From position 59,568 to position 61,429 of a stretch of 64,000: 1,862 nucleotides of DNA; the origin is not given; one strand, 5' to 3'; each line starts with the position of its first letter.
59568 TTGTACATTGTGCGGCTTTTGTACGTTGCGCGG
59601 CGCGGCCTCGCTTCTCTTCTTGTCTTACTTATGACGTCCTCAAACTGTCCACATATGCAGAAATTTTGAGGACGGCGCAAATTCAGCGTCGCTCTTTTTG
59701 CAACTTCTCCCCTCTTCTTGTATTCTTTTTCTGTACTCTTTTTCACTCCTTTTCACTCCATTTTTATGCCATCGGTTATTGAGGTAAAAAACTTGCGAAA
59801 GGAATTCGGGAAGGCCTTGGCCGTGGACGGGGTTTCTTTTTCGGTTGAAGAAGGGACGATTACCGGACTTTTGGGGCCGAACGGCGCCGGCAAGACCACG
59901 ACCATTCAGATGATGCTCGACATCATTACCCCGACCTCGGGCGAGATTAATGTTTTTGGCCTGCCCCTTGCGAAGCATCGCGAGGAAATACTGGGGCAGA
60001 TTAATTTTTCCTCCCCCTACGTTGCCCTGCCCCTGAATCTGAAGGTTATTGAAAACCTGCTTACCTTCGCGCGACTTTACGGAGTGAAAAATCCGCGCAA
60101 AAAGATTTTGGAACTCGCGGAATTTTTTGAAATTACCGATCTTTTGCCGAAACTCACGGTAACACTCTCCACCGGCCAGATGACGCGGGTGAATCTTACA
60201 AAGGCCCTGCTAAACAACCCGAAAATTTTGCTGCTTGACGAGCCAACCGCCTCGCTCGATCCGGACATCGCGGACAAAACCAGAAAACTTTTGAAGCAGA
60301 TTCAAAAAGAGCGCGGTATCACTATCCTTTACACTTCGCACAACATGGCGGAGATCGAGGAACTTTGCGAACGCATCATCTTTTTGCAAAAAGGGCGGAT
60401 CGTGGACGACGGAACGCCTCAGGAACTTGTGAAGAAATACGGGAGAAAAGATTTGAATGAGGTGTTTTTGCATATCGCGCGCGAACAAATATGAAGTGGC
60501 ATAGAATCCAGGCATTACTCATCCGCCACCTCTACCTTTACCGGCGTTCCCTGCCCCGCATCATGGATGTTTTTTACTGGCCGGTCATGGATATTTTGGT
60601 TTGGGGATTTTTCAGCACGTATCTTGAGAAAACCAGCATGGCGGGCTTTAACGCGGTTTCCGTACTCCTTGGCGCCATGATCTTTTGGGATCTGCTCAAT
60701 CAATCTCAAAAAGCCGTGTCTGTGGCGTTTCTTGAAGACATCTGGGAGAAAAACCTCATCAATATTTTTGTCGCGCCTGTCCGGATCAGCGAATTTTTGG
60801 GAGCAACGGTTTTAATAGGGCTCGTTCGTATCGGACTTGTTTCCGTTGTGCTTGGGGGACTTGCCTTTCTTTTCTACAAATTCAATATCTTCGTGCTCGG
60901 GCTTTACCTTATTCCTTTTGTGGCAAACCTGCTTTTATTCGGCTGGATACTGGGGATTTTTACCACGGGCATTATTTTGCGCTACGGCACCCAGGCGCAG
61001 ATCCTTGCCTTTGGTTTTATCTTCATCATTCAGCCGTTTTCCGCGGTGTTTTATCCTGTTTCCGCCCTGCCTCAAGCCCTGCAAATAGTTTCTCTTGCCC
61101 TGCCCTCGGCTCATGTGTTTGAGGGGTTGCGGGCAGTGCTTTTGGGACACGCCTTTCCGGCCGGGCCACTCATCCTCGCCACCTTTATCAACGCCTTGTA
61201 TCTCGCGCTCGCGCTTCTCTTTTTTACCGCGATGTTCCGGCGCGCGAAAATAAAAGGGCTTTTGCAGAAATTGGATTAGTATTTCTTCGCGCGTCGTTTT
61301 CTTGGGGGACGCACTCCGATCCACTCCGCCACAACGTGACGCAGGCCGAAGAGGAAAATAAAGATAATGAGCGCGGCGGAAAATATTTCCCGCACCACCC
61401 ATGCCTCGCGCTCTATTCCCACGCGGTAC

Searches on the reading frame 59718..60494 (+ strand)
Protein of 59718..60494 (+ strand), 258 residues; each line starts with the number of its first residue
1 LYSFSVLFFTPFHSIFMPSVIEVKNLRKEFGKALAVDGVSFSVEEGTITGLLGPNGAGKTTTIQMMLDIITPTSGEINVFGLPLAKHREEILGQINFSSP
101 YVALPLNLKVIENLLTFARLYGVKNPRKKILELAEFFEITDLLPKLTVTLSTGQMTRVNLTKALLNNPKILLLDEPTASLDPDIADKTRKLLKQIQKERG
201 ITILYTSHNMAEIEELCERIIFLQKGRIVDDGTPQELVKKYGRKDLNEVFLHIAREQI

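Call 32: search_protein_families(library=pfam, proteins=[window:59718-60494:+], max_evalue=0.0001)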
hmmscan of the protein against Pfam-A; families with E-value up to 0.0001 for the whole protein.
window:59718-60494:+ (258 aa): 2 families
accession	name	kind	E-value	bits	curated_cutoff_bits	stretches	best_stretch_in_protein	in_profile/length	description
PF00005.33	ABC_tran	-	3.2e-26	93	25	1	37-178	2-137/137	ABC transporter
PF13304.12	AAA_21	-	3.2e-11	44.3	27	1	159-213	247-303/304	AAA domain, putative AbiEii toxin, Type IV TA system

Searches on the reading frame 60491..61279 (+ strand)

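Call 32: search_protein_families(library=pfam, proteins=[window:60491-61279:+], max_evalue=0.0001)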
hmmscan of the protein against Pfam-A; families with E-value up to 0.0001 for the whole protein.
window:60491-61279:+ (262 aa): 1 family
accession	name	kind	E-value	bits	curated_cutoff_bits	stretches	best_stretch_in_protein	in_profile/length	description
PF01061.29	ABC2_membrane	-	2.6e-10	40.6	26.9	1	23-217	16-210/211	ABC-2 type transporter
